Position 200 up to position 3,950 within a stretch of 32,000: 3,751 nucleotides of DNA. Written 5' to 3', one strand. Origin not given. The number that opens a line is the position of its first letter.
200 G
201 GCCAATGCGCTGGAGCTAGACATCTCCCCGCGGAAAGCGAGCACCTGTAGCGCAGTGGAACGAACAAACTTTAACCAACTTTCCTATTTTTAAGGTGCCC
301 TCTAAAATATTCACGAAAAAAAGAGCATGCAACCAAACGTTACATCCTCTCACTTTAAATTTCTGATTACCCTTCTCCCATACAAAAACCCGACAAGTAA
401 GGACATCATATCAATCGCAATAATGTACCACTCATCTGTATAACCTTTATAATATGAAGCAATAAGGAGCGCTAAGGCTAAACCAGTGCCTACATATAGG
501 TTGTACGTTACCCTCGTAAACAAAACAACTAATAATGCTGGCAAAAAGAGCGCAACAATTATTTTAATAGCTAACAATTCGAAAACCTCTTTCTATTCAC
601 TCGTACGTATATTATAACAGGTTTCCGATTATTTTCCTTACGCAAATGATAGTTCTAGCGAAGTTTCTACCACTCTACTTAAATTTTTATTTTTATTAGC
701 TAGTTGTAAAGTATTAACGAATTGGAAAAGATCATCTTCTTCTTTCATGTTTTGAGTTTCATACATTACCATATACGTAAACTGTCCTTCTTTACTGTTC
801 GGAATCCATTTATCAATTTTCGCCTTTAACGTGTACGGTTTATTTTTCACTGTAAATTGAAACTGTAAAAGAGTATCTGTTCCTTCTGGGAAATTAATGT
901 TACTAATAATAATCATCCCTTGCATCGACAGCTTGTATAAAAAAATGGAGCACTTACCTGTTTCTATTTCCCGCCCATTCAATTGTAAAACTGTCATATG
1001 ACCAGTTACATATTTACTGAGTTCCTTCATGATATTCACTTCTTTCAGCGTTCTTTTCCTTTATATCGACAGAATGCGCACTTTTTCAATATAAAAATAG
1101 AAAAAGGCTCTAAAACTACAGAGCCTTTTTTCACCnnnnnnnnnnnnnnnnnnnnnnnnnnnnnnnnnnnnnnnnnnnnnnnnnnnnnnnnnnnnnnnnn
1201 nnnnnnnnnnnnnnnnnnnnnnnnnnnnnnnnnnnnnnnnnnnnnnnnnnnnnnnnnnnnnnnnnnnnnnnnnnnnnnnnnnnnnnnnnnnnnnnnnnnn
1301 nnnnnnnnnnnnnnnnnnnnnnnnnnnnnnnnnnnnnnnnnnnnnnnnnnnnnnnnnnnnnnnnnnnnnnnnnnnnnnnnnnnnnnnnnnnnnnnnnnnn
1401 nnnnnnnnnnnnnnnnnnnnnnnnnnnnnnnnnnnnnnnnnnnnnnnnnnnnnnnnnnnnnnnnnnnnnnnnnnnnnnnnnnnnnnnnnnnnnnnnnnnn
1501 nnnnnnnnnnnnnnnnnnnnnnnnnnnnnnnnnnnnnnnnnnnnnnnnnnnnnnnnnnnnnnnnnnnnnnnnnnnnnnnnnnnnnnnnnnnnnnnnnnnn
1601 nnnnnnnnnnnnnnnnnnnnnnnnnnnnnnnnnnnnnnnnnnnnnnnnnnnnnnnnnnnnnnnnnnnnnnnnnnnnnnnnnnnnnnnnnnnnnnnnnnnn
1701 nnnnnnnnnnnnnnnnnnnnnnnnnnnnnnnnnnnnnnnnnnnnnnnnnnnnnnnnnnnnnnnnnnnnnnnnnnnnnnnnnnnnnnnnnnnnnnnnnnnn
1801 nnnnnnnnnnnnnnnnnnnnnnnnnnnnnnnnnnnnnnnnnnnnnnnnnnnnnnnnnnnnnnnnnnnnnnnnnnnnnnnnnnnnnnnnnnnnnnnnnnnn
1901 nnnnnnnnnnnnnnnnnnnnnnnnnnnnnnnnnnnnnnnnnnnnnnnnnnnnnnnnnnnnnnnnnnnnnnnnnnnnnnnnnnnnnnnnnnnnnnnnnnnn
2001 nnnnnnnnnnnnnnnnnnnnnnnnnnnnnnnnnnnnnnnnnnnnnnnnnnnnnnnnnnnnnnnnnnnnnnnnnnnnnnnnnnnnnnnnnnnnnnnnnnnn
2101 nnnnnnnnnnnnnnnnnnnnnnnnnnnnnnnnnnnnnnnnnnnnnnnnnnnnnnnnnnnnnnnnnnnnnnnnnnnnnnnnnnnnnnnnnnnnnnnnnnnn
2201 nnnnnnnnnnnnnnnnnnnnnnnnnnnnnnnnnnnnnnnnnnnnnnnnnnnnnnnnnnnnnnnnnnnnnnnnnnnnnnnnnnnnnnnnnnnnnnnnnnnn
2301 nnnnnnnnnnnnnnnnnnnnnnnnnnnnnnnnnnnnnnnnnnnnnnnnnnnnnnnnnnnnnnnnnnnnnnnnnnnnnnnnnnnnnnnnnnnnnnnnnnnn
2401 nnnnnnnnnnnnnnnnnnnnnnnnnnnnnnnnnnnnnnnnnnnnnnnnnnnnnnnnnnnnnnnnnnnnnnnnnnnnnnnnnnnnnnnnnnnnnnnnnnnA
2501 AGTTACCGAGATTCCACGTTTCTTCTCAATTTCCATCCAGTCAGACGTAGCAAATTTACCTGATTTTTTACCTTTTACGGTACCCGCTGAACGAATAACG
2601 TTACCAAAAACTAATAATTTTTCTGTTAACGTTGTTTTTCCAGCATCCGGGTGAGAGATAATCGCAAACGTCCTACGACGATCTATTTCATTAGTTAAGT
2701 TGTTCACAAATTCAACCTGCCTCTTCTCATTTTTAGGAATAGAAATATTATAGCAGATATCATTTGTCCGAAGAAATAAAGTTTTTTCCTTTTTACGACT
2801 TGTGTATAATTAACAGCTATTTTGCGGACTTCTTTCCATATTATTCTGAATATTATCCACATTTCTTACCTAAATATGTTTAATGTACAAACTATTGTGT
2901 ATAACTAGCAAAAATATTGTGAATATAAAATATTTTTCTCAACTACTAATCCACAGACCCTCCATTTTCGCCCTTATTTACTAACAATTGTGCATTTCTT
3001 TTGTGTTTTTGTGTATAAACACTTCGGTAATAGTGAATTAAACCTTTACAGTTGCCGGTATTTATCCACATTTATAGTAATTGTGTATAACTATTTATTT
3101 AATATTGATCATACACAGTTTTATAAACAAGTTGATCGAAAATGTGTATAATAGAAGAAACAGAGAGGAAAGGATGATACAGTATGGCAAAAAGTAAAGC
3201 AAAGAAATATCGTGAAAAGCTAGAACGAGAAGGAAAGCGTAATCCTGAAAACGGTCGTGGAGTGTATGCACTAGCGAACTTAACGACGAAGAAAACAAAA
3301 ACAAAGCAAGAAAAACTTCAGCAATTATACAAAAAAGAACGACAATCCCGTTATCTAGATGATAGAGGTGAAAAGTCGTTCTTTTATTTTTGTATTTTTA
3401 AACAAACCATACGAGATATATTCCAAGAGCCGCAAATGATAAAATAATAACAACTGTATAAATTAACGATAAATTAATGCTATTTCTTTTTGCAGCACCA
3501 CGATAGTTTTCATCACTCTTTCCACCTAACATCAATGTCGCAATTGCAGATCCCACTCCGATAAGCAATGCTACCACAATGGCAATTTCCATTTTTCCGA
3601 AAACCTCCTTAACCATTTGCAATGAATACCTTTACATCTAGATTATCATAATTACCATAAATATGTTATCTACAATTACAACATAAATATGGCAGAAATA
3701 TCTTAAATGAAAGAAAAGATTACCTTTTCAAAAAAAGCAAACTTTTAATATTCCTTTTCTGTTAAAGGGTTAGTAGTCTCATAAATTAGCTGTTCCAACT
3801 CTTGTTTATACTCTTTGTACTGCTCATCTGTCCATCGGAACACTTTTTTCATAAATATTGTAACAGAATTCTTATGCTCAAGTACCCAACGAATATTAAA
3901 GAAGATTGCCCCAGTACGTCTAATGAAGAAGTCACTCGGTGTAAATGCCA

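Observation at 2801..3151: Dense DnaA-box cluster away from any dnaA/dnaN gene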

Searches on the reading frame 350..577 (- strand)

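Call 7: search_protein_families(library=pfam, proteins=[window:350-577:-], max_evalue=0.01)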
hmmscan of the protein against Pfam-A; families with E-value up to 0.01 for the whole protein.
window:350-577:- (75 aa): 1 family
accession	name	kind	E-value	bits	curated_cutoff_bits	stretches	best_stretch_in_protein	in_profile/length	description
PF09964.14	DUF2198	-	6.8e-30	103.4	25.7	1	5-74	1-70/72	Uncharacterized protein conserved in bacteria (DUF2198)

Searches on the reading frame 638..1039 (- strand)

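Call 7: search_protein_families(library=pfam, proteins=[window:638-1039:-], max_evalue=0.01)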
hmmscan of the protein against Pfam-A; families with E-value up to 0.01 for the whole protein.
window:638-1039:- (133 aa): 0 families

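Call 12: search_protein_families(library=ncbifam, proteins=[window:638-1039:-], max_evalue=0.1)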
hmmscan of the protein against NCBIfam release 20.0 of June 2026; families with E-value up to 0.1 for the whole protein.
window:638-1039:- (133 aa): 1 family
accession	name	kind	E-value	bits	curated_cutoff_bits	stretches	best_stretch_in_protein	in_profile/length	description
TIGR02266.1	gmx_TIGR02266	paralog_domain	0.046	13.9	68.7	1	35-100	22-87/96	TIGR02266 family protein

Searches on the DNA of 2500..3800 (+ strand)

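Call 28: search_rna_families(source=window, start=2500, end=3800, threshold=evalue, max_evalue=1)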
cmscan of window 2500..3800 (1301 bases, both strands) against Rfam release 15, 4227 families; matches with E-value up to 1: 3.
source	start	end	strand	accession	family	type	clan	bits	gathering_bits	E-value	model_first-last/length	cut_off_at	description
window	3300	3395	-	RF00242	ctRNA_pT181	Gene; antisense;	-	26.4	56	0.62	1-94/94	no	ctRNA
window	3293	3395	-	RF00558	L20_leader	Cis-reg; leader;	-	21.4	58.7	0.2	1-127/127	no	Ribosomal protein L20 leader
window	3290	3398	-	RF00645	MIR169_2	Gene; miRNA;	CL00098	17.7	50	0.21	1-118/118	no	MIR169_2 microRNA precursor family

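Call 30: search_dna_similar(query=window:2780-3183:+, collection=plasmids, mode=distant, max_evalue=0.01, max_rows=10)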
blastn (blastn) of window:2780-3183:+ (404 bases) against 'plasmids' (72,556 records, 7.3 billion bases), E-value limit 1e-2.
No match.

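Call 31: search_dna_similar(query=window:2780-3183:+, collection=phages, mode=distant, max_evalue=0.01, max_rows=10)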
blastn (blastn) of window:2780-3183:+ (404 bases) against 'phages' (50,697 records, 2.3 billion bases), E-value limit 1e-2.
No match.

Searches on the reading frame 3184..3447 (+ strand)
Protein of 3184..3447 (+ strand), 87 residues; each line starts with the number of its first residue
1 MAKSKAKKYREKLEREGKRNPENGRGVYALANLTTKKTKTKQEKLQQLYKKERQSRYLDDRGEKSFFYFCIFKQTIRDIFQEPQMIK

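Call 7: search_protein_families(library=pfam, proteins=[window:3184-3447:+], max_evalue=0.01)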
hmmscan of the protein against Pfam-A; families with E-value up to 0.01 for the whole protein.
window:3184-3447:+ (87 aa): 0 families

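Call 12: search_protein_families(library=ncbifam, proteins=[window:3184-3447:+], max_evalue=0.1)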
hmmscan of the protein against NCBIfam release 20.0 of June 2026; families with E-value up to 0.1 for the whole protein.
window:3184-3447:+ (87 aa): 0 families

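Call 14: find_homologous_proteins(query=window:3184-3447:+, max_evalue=0.01)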
Query window:3184-3447:+ (87 aa): 45 proteins with E <= 0.01 among 49 candidates.
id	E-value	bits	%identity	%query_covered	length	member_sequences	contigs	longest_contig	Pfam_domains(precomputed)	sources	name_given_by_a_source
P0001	1.5e-47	177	98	100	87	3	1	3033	-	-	-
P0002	3.6e-36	140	90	91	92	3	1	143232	-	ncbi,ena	ncbi:hypothetical protein ACWE42_04880 [Sutcliffiella cohnii]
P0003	1.0e-24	104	81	80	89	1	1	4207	-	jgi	jgi:hypothetical protein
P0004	2.9e-24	103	79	82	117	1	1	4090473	-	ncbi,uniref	ncbi:hypothetical protein [Sutcliffiella horikoshii]|uniref:hypothetical protein n=1 Tax=Sutcliffiel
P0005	3.1e-24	102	77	82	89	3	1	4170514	-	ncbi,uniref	ncbi:hypothetical protein LG311_18715 [Sutcliffiella horikoshii]|uniref:hypothetical protein n=1 Tax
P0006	3.6e-24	102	79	82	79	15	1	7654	-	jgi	jgi:hypothetical protein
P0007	1.1e-23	101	73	82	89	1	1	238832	-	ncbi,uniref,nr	ncbi:hypothetical protein LC085_06690 [Bacillus tianshenii]|uniref:hypothetical protein n=1 Tax=Sutc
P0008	3.8e-23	99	72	87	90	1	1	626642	-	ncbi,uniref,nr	ncbi:hypothetical protein [Sutcliffiella deserti]|uniref:hypothetical protein n=1 Tax=Sutcliffiella 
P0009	4.6e-23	99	78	79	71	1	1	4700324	-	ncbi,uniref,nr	ncbi:hypothetical protein [Sutcliffiella halmapala]|uniref:hypothetical protein n=1 Tax=Sutcliffiell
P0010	4.9e-23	99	76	80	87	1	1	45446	-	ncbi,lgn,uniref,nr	ncbi:hypothetical protein [Bacillus sp. RO1]|uniref:hypothetical protein n=1 Tax=Bacillus sp. RO1 Ta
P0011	1.2e-22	97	73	82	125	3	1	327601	-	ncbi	-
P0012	3.4e-22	96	75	82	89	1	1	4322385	-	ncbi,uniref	ncbi:hypothetical protein LG307_19285 [Sutcliffiella horikoshii]|uniref:hypothetical protein n=1 Tax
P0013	7.8e-22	95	76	80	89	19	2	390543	-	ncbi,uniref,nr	ncbi:MAG: hypothetical protein U9Q88_10635 [Bacillota bacterium]|uniref:hypothetical protein n=1 Tax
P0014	1.0e-21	94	75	79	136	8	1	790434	-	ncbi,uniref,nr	ncbi:hypothetical protein [Sutcliffiella horikoshii]|uniref:hypothetical protein n=1 Tax=Sutcliffiel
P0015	2.0e-20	90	74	79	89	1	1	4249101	-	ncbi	-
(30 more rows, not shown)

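Call 16: find_related_loci(query=A1, collection=genome_contigs, flank=3500)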
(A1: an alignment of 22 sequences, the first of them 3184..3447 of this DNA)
Query A1 (87 aa) in genome_contigs; peptide patterns used: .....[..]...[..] (x = any residue, [..] = any of these).
128 stretches matched a pattern; 105 encode a relative of the query (tblastn E <= 1e-3); the best 80 are kept; 80 distinct loci.
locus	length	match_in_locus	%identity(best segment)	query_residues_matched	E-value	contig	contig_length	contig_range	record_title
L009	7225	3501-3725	72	1-76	2e-28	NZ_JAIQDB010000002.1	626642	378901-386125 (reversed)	Sutcliffiella deserti strain DG-18 Scaffold2, whole genome shotgun sequence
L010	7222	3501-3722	75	1-75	3e-24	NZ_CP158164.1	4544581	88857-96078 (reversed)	Bacillus sp. CSS-39 chromosome, complete genome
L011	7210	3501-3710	76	1-71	8e-24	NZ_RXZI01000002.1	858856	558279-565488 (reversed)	Sutcliffiella horikoshii strain biET1 yangfan_BH_50002, whole genome shotgun sequence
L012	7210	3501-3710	73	1-71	2e-23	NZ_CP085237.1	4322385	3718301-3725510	Sutcliffiella horikoshii strain ADH2-198 chromosome, complete genome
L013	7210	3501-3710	77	1-71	2e-23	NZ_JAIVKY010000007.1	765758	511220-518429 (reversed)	Sutcliffiella horikoshii strain KcN35-3 KcN35-3_ctg007, whole genome shotgun sequence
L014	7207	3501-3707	74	1-70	6e-23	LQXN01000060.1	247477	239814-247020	Sutcliffiella horikoshii DSM 8719 Cont95, whole genome shotgun sequence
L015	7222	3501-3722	73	1-75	1e-22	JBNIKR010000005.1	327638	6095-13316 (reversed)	Sutcliffiella halmapala strain 445 NODE_5_length_327638_cov_24.722663, whole genome shotgun sequence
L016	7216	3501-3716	74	1-73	1e-22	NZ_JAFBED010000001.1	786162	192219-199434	Sutcliffiella tianshenii strain DSM 25879 Ga0454044_01, whole genome shotgun sequence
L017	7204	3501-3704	76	1-68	4e-22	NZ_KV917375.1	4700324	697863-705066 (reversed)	Sutcliffiella halmapala strain DSM 8723 Scaffold1, whole genome shotgun sequence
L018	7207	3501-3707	74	1-70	4e-22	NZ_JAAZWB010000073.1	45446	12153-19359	Bacillus sp. RO1 73, whole genome shotgun sequence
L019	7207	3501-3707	77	1-70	5e-22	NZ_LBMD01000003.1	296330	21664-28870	Bacillus sp. CHD6a contig3, whole genome shotgun sequence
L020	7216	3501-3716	77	1-72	7e-22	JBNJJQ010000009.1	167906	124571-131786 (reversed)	MAG: Bacillota bacterium isolate BSd35 9, whole genome shotgun sequence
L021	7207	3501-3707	74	1-70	8e-21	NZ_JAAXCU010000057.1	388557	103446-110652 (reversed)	Bacillus sp. RO2 57, whole genome shotgun sequence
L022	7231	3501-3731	71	1-78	2e-20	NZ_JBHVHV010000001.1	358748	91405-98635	Sutcliffiella sp. NPDC057660 NPDC057660_T25_A8.ctg-0001, whole genome shotgun sequence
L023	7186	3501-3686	60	10-71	5e-19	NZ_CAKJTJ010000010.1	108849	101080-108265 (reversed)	Sutcliffiella rhizosphaerae strain CIP 111883, whole genome shotgun sequence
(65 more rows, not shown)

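Call 19: find_encoding_contigs(protein=P0002, flank=4000, max_places=4)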
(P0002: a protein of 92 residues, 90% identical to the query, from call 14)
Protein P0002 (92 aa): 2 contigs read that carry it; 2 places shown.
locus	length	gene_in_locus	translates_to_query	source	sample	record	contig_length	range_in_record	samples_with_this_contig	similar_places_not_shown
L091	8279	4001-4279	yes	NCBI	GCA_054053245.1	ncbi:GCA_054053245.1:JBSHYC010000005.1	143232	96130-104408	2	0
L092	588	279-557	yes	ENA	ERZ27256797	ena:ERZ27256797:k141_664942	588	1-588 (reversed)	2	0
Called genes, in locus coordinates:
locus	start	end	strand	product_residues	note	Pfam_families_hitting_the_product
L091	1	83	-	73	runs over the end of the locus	-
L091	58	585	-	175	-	PF04542:Sigma70_r2, PF08281:Sigma70_r4_2, PF04545:Sigma70_r4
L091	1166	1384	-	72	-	PF09964:DUF2198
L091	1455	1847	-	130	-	-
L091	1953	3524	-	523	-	PF00009:GTP_EFTU, PF01926:MMR_HSR1 (weak), PF22042:EF-G_D2, PF03144:GTP_EFTU_D2, PF14492:EFG_III (weak), PF16658:RF3_C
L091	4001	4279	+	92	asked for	-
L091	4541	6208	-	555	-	PF00890:FAD_binding_2 (faint), PF01266:DAO, PF12831:FAD_oxidored (faint), PF16901:DAO_C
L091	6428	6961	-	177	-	PF04309:G3P_antiterm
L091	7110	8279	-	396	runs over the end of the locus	PF17820:PDZ_6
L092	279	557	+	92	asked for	-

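Call 20: find_encoding_contigs(protein=P0001, flank=4000, max_places=4)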
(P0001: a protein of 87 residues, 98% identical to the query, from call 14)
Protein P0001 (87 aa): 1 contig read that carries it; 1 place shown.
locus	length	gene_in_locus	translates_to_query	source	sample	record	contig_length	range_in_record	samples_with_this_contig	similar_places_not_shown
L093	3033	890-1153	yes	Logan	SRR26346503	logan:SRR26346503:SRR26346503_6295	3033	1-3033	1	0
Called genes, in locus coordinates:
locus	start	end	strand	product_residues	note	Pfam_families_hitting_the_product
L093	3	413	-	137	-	?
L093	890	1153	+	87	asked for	-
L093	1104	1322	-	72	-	-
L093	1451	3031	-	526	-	?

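Call 44: search_solved_structures(query=A1, max_evalue=10, show_alignments=3)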
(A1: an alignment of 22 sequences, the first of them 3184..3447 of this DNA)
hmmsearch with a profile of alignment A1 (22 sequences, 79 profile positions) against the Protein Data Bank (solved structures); distinct sequences matched with E-value up to 10: 6.
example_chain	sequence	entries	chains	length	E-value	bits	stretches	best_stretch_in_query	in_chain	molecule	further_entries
6szs_y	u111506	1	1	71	1.8e-11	47.4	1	1-65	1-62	Uncharacterized protein YqkK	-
2h9z_A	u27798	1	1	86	0.053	17.1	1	32-74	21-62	Hypothetical protein HP0495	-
2joq_A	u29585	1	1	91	0.06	16.9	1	32-74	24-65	Hypothetical protein HP_0495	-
3txs_A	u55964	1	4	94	0.28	14.8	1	12-53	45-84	Terminase DNA packaging enzyme small subunit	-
3txq_A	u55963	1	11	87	0.28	14.7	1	12-52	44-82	Terminase DNA packaging enzyme small subunit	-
6ncr_A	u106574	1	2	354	0.97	13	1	27-48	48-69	Tryptophan--tRNA ligase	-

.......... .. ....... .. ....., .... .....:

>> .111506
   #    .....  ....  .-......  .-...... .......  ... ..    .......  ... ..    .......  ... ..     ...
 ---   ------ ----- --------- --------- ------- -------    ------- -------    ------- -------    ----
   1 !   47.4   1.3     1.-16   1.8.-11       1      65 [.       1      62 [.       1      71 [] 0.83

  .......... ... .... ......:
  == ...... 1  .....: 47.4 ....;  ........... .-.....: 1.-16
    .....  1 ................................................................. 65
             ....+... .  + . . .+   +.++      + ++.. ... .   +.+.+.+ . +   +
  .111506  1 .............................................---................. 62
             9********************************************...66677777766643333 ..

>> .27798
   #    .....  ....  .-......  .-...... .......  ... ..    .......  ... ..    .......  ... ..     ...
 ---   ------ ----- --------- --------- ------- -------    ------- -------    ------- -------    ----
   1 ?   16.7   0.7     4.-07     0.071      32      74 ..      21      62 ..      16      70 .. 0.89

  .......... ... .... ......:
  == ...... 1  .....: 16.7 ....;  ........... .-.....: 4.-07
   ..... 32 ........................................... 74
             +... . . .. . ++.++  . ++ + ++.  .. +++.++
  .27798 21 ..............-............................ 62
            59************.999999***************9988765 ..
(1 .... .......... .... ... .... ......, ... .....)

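Call 50: find_related_loci(query=window:3184-3447:+, collection=metagenome_contigs, flank=2500)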
Query window:3184-3447:+ (87 aa) in metagenome_contigs; peptide patterns used: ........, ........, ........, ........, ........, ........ (x = any residue, [..] = any of these).
600 stretches matched a pattern (row limit reached: there are more); 14 encode a relative of the query (tblastn E <= 1e-3); 14 distinct loci.
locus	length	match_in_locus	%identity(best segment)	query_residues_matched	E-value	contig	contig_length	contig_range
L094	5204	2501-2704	45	1-71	6e-16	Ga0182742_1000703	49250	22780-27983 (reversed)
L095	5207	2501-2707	52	1-67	4e-15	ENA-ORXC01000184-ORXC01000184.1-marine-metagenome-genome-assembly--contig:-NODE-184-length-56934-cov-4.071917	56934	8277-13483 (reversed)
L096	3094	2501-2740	44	1-73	7e-15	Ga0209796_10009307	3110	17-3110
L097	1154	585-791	44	1-72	2e-14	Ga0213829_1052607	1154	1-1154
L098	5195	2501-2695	46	1-68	5e-14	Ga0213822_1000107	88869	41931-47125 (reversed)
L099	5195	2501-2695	46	1-68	5e-14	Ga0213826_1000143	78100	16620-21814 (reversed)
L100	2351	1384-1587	43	1-72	2e-13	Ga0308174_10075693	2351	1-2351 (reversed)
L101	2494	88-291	43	1-72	2e-13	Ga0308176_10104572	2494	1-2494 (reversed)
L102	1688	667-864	46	1-70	4e-13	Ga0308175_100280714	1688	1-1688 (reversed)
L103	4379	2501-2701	46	1-71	3e-13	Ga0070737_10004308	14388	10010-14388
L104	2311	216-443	44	7-83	5e-13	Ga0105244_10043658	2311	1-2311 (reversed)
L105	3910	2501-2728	44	7-83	5e-13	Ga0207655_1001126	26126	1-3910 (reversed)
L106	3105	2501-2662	57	1-54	1e-10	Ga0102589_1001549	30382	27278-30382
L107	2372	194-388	49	1-69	1e-10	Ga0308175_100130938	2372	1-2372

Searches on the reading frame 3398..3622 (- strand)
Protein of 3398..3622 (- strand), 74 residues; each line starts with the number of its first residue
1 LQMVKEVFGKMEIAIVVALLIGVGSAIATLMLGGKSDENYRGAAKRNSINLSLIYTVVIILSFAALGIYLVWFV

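Call 7: search_protein_families(library=pfam, proteins=[window:3398-3622:-], max_evalue=0.01)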
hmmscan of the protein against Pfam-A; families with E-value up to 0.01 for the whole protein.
window:3398-3622:- (74 aa): 0 families

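Call 12: search_protein_families(library=ncbifam, proteins=[window:3398-3622:-], max_evalue=0.1)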
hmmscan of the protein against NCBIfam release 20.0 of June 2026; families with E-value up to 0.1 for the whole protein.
window:3398-3622:- (74 aa): 1 family
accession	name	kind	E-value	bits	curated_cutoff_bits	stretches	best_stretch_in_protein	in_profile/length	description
NF006283.1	PRK08455.1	equivalog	0.046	13.4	187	1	13-47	23-57/182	flagellar basal body-associated protein FliL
